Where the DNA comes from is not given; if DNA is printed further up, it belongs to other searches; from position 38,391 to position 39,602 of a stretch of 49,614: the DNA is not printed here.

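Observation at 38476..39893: Candidate undescribed two-gene SIR2 module: a 298-aa stand-alone SIR2_2-like protein with an unknown upstream partner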

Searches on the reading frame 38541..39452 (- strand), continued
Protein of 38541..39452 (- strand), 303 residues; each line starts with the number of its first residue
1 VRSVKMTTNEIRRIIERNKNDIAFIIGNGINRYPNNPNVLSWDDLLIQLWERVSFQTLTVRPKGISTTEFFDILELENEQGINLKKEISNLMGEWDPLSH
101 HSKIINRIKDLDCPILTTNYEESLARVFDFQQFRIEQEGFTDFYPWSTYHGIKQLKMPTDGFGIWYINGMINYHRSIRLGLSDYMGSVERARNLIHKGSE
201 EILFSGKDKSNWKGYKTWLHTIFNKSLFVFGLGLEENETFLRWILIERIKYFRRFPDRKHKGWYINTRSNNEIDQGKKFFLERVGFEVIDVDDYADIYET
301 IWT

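Call 61: search_protein_families(library=pfam, proteins=[L007:4243-4989:+, L011:4114-4980:+, L094:3080-3997:+, L096:3-683:+, L007:6260-6925:+, L011:5890-6501:+, L001:1777-2049:+, L097:806-1201:+, L001:8675-9967:+, L014:1709-2416:+], max_evalue=0.01)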
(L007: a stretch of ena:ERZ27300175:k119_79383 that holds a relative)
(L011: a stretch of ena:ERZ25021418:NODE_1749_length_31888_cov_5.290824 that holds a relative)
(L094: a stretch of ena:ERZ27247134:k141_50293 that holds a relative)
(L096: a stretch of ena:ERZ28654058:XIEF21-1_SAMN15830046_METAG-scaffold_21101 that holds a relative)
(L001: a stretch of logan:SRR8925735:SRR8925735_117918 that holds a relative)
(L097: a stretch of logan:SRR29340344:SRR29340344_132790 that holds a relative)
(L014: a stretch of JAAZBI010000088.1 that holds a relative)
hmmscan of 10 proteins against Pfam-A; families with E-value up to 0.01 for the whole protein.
L007:4243-4989:+ (248 aa): 0 families

L011:4114-4980:+ (288 aa): 0 families

L094:3080-3997:+ (305 aa): 0 families

L096:3-683:+ (226 aa): 1 family
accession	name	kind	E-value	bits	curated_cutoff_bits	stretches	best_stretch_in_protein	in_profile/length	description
PF01420.25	Methylase_S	-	4.2e-11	43.8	22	1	34-187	6-147/168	Type I restriction modification DNA specificity domain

L007:6260-6925:+ (221 aa): 0 families

L011:5890-6501:+ (203 aa): 0 families

L001:1777-2049:+ (90 aa): 0 families

L097:806-1201:+ (131 aa): 0 families

L001:8675-9967:+ (431 aa): 1 family
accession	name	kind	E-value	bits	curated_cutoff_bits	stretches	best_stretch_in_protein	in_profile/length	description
PF04055.27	Radical_SAM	-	0.00012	22.7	29.5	0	195-214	3-24/166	Radical SAM superfamily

L014:1709-2416:+ (236 aa): 0 families

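Call 72: search_solved_structures(query=L014:2599-5304:-, max_evalue=0.001)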
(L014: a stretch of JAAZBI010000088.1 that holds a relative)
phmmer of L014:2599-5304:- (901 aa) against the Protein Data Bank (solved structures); distinct sequences matched with E-value up to 0.001: 7.
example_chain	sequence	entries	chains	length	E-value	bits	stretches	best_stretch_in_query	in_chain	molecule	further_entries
4beb_A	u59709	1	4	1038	5.6e-234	782.5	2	7-711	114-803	TYPE I RESTRICTION ENZYME HSDR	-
2w00_A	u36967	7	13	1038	5.8e-234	782.4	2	7-712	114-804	HSDR | Type I restriction enzyme R Protein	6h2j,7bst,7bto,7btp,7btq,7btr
4bec_A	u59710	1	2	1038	5.9e-234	782.4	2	7-712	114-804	TYPE I RESTRICTION ENZYME HSDR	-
4be7_B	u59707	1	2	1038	6.6e-234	782.2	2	7-712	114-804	TYPE I RESTRICTION ENZYME ECOR124II R PROTEIN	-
4xjx_A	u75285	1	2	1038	2.9e-233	780.1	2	7-712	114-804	HsdR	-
3evy_A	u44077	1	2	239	2.6e-15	59.1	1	636-837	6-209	Putative type I restriction enzyme R protein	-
5j3n_A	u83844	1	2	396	2.7e-11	45.8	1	751-900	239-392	Green fluorescent protein,HsdR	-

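Call 73: search_solved_structures(query=L001:2094-2954:+, max_evalue=1)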
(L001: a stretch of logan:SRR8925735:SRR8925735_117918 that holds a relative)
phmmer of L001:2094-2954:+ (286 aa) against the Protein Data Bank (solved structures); distinct sequences matched with E-value up to 1: 0.

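Call 77: find_encoding_contigs(protein=window:38541-39437:-, flank=3000, max_places=4)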
Protein window:38541-39437:- (298 aa): no gene with exactly this product is on record in the collection.

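Call 78: find_encoding_contigs(protein=P0002, flank=5000, max_places=3)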
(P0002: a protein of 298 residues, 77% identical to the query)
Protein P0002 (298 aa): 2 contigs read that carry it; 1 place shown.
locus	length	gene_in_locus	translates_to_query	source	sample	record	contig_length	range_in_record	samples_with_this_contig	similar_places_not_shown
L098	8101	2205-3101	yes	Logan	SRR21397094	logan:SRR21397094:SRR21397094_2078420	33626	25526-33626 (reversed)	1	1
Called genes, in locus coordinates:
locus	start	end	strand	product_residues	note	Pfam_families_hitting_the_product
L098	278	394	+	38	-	-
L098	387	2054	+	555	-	PF13175:AAA_15 (weak), PF13304:AAA_21, PF20469:OLD-like_TOPRIM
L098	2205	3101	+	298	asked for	-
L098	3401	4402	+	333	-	-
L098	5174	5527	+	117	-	-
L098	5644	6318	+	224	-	-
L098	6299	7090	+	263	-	PF12851:Tet_JBP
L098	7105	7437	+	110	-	-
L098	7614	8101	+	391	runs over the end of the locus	PF17293:Arm-DNA-bind_5 (weak), PF13102:Phage_int_SAM_5, PF00589:Phage_integrase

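Call 81: predict_structure(alignment_id=A5)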
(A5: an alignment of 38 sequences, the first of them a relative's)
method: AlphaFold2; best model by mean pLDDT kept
length: 286 residues; sequences in the alignment: 38
mean_pLDDT: 57.8   pTM: 0.53
mean pLDDT of the five models: 57.8, 55.4, 51.8, 51.7, 49.3
residues with pLDDT >= 90: 0; 70-90: 67; 50-70: 136; < 50: 83
segments of 3 or more residues with pLDDT < 50: 1-7, 35-91, 196-206, 259-264
pLDDT, mean of each block of 10 residues (from residue 1): 42 55 63 42 25 23 26 28 35 61 82 88 74 59 68 61 64 60 72 59 49 76 82 57 67 57 53 83 70
secondary structure, 60 per line:
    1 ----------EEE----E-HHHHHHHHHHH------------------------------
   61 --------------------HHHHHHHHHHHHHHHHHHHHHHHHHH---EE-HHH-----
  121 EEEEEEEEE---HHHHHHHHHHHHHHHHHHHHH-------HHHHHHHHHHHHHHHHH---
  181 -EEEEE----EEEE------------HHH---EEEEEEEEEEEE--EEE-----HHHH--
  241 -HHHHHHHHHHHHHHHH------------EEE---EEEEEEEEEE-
elements in order: E11-13 H20-30 H81-106 E121-129 H133-153 H161-177 E182-186 E191-194 E213-224 E227-229 H235-238 H242-257 E270-272 E276-285

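Call 83: fold_search(model_id=the predicted structure, library=pdb)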
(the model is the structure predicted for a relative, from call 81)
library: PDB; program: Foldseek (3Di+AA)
matches with E <= 10: 35; with E <= 0.001: 0
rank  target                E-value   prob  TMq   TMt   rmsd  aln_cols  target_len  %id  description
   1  3ccf_B                1.7e+00  0.02  0.11  0.12  18.0       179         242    8  Crystal structure of putative methyltransferase (YP_321342.1) from Anabaena variabilis ATCC 29413 at 1.90 A resolution (released 2008-03-11)
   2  4htf_B                2.3e+00  0.02  0.07  0.08  16.2        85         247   13  Crystal structure of S-adenosylmethionine-dependent methyltransferase from Escherichia coli in complex with S-adenosyl (released 2012-11-21)
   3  8qaf                  3.1e+00  0.41  0.13  0.53   2.9        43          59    9  X-ray crystal structure of a de novo designed single-chain antiparallel 8-helix coiled-coil alpha-helical barrel, sc-apC (released 2024-07-03)
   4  8era_A                3.1e+00  0.03  0.14  0.03  20.2       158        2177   11  RMC-5552 in complex with mTORC1 and FKBP12 (released 2022-12-28)
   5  7rz6_B                3.5e+00  0.02  0.09  0.05  14.9       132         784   13  Structure of the complex of AMPA receptor GluA2 with auxiliary subunit TARP gamma-5 bound to agonist glutamate (released 2021-10-27)
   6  6fws_A                3.9e+00  0.06  0.14  0.06  15.0       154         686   11  Structure of DinG in complex with ssDNA and ADPBeF (released 2018-12-19)
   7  6dma_D                4.5e+00  0.44  0.13  0.52   2.7        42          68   24  DHD15_closed (released 2018-12-19)
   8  3ccf_A                4.7e+00  0.01  0.11  0.12  17.9       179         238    8  Crystal structure of putative methyltransferase (YP_321342.1) from Anabaena variabilis ATCC 29413 at 1.90 A resolution (released 2008-03-11)
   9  5iqp_A                5.4e+00  0.11  0.12  0.14   4.2        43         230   16  14-3-3 PROTEIN TAU ISOFORM (released 2016-03-23)
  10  9cdg_A                5.7e+00  0.06  0.12  0.07  10.1        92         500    6  MORC2 ATPase dead mutant - S87A (released 2025-07-09)
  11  2ba0_B                5.7e+00  0.02  0.11  0.13   4.8        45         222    7  Archaeal exosome core (released 2005-11-22)
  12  2yr0_A                5.7e+00  0.01  0.09  0.11  16.7       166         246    8  Crystal Structure of Hypothetical Methyltransferase TTHA0223 from Thermus thermophilus HB8 (released 2007-10-02)
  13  6z2t                  6.1e+00  0.21  0.12  0.53   3.2        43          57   26  Three-dimensional structure of an influenza hemagglutinin LAH protein in its post-fusion conformation (released 2021-06-02)
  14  4zvb_A                6.1e+00  0.06  0.10  0.16   5.7        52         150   19  Crystal structure of globin domain of the E. coli DosC - form II (ferrous) (released 2015-11-11)
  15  6n8w_C                6.1e+00  0.01  0.08  0.09  15.8       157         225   11  Structure of Unliganded Hsp90-Beta N-Terminal Domain (released 2019-07-03)
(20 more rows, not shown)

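Call 89: search_dna_similar(query=window:38541-39437:-, collection=plasmids, mode=protein, max_rows=15)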
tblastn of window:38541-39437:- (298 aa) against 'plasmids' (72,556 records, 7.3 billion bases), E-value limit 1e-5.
Records with a match: 4; places in all: 4; records where one place covers at least 80% of the query: 3.
Best place of each record, by identity: <60% 4.
By first word of the organism name: Sphingomonas 1; Agrobacterium 1; Vibrio 1; Polymorphobacter 1.
By predicted mobility (MOB-suite, as given by PLSDB): non-mobilizable 3; conjugative 1.
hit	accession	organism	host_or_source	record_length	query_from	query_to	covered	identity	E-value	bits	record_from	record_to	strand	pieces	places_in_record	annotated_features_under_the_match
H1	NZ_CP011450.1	Sphingomonas sanxanigenens DSM 19645 = NX02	-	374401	7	295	97%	45.0%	4e-79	268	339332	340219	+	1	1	hypothetical protein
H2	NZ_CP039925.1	Agrobacterium tumefaciens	-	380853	9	295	96%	41.1%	3e-68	236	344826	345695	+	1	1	hypothetical protein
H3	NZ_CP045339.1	Vibrio sp. THAF190c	pure culture,Surface of a polyethylene ...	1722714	13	288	93%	25.7%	1e-12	75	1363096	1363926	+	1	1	none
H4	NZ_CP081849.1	Polymorphobacter megasporae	Megaspora,lichen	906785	177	278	34%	42.2%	2e-19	96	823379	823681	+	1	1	hypothetical protein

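Call 90: search_dna_similar(query=window:38541-39437:-, collection=phages, mode=protein, max_rows=10)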
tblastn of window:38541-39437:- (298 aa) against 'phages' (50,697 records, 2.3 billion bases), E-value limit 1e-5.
Records with a match: 1; places in all: 1; records where one place covers at least 80% of the query: 1.
Best place of each record, by identity: <60% 1.
By first word of the organism name: Salmonella 1.
By host as written in the record: Homo sapiens 1.
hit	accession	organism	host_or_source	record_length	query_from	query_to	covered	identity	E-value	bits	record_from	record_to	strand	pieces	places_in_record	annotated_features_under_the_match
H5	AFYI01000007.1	Salmonella enterica subsp. enterica serovar Infantis str. ...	Homo sapiens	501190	11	249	80%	29.0%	1e-9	65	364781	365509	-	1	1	hypothetical protein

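Call 92: get_annotated_region(hit=H1, flank=7000)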
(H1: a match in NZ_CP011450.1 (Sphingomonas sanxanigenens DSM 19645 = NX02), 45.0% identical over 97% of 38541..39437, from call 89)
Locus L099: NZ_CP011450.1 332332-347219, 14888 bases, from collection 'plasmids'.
description: Sphingomonas sanxanigenens DSM 19645 = NX02 plasmid pNXO2, complete sequence
organism: Sphingomonas sanxanigenens DSM 19645 = NX02 (NCBI taxid 1123269)
taxonomy: Bacteria; Pseudomonadota; Alphaproteobacteria; Sphingomonadales; Sphingomonadaceae; Sphingomonas; Sphingomonas sanxanigenens; Sphingomonas sanxanigenens DSM 19645 = NX02
host: -; source: -; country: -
typing (MOB-suite, as given by PLSDB): conjugative; relaxase MOBP; mating-pair formation MPF_F
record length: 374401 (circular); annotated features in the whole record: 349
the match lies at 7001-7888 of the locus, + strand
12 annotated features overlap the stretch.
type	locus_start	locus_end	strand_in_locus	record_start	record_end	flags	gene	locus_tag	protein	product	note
CDS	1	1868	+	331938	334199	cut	-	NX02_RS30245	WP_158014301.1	GH92 family glycosyl hydrolase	GO:0005975 - carbohydrate metabolic process [Evidence IEA]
CDS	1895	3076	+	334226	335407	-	-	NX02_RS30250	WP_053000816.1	glycoside hydrolase family 88 protein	-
CDS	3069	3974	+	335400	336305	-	-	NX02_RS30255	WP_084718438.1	ROK family protein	-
CDS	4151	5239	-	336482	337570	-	-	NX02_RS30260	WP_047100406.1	DUF3800 domain-containing protein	-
CDS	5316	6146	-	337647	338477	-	-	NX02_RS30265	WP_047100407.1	hypothetical protein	-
CDS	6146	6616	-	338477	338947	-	-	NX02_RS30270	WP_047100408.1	hypothetical protein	-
CDS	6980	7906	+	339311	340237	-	-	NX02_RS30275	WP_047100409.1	hypothetical protein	-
CDS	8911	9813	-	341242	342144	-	-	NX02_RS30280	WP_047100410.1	endonuclease/exonuclease/phosphatase family protein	-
CDS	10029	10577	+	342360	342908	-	-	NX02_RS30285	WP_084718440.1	MucR family transcriptional regulator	-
CDS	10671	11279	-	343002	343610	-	-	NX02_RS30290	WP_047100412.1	RES family NAD+ phosphorylase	-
CDS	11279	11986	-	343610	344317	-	-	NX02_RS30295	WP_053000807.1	hypothetical protein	-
CDS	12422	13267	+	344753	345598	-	-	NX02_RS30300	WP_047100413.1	toprim domain-containing protein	-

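Call 93: get_annotated_region(hit=H2, flank=7000)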
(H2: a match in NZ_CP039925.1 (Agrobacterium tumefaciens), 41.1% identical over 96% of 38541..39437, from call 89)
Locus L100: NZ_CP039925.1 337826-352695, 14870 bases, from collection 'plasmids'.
description: Agrobacterium tumefaciens strain CFBP7129 plasmid pAtCFBP7129b, complete sequence
organism: Agrobacterium tumefaciens (NCBI taxid 358)
taxonomy: Bacteria; Pseudomonadota; Alphaproteobacteria; Hyphomicrobiales; Rhizobiaceae; Agrobacterium; Agrobacterium tumefaciens
host: -; source: -; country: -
typing (MOB-suite, as given by PLSDB): non-mobilizable; mating-pair formation MPF_T
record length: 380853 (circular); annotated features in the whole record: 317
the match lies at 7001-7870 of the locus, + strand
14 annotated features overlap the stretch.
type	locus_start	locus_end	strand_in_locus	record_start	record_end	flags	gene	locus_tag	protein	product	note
CDS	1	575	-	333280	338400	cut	-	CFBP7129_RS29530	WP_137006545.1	lactate dehydrogenase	-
CDS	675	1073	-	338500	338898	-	-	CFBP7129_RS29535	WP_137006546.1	DUF3085 domain-containing protein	-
CDS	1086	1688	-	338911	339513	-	-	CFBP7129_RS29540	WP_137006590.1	DUF1419 domain-containing protein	-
CDS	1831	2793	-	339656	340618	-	-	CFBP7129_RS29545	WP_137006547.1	DUF3991 and toprim domain-containing protein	-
CDS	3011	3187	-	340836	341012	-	-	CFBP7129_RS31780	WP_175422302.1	hypothetical protein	-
CDS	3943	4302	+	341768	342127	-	-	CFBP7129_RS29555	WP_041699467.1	type II toxin-antitoxin system RelE/ParE family toxin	-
CDS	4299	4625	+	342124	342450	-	-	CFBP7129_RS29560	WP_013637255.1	XRE family transcriptional regulator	-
CDS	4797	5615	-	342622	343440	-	-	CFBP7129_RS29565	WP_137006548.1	DUF429 domain-containing protein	-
CDS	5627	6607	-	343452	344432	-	-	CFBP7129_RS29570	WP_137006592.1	3'-5' exonuclease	-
CDS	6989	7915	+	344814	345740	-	-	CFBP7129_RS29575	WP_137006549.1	hypothetical protein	-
CDS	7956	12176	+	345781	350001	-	-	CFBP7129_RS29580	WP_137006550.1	DUF3883 domain-containing protein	-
CDS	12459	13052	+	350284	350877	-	-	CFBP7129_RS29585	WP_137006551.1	DUF6088 family protein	-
CDS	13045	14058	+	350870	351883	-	-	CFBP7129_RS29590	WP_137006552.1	nucleotidyl transferase AbiEii/AbiGii toxin family protein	-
CDS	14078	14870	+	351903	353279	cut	-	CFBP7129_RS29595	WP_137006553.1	hypothetical protein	-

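Call 94: fold_search(model_id=the predicted structure, library=viral)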
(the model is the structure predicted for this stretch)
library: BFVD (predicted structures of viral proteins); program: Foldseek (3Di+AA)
matches with E <= 10: 438; with E <= 0.001: 1
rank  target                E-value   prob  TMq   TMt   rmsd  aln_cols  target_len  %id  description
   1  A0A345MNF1            3.2e-04  0.99  0.35  0.38  12.4       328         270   11  (no name in the UniProt tables at hand)
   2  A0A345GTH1            2.0e-02  0.72  0.30  0.38  12.6       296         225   11  Deacetylase sirtuin-type domain-containing protein [Streptomyces phage Annadreamy]
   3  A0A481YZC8            1.0e-01  0.54  0.41  0.40  11.6       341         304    9  Sir2 family protein [Marseillevirus LCMAC202]
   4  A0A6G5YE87            1.6e-01  0.11  0.21  0.24  20.5       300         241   11  (no name in the UniProt tables at hand)
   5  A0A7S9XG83            1.7e-01  0.28  0.31  0.36  10.1       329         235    9  (no name in the UniProt tables at hand)
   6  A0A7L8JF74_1          1.8e-01  0.04  0.14  0.05  25.9       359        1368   11  (no name in the UniProt tables at hand)
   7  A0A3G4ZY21            2.0e-01  0.18  0.26  0.28  16.5       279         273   10  Uncharacterized protein [Faunusvirus sp.]
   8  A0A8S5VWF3            3.1e-01  0.30  0.13  0.13   5.3        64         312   14  (no name in the UniProt tables at hand)
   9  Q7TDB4                3.1e-01  0.06  0.19  0.07  22.0       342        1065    8  Outer capsid protein VP3 [Cryphonectria parasitica mycoreovirus 1 (strain 9B21)]
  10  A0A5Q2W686            3.5e-01  0.28  0.20  0.22   8.5       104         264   14  (no name in the UniProt tables at hand)
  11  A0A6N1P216            3.7e-01  0.15  0.20  0.20   9.7       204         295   10  Uncharacterized protein [Tupanvirus soda lake]
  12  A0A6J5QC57            3.7e-01  0.14  0.16  0.08  16.6       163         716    6  SGNH_hydrolase domain containing protein [uncultured Caudovirales phage]
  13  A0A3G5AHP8            4.4e-01  0.18  0.30  0.23   9.4       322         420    9  VWFA domain-containing protein [Satyrvirus sp.]
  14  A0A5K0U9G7            4.4e-01  0.08  0.23  0.13  14.6       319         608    9  Uncharacterized protein [Yasminevirus sp. GU-2018]
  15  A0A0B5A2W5            5.2e-01  0.15  0.31  0.30   9.1       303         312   12  Uncharacterized protein [Yersinia phage vB_YenM_TG1]
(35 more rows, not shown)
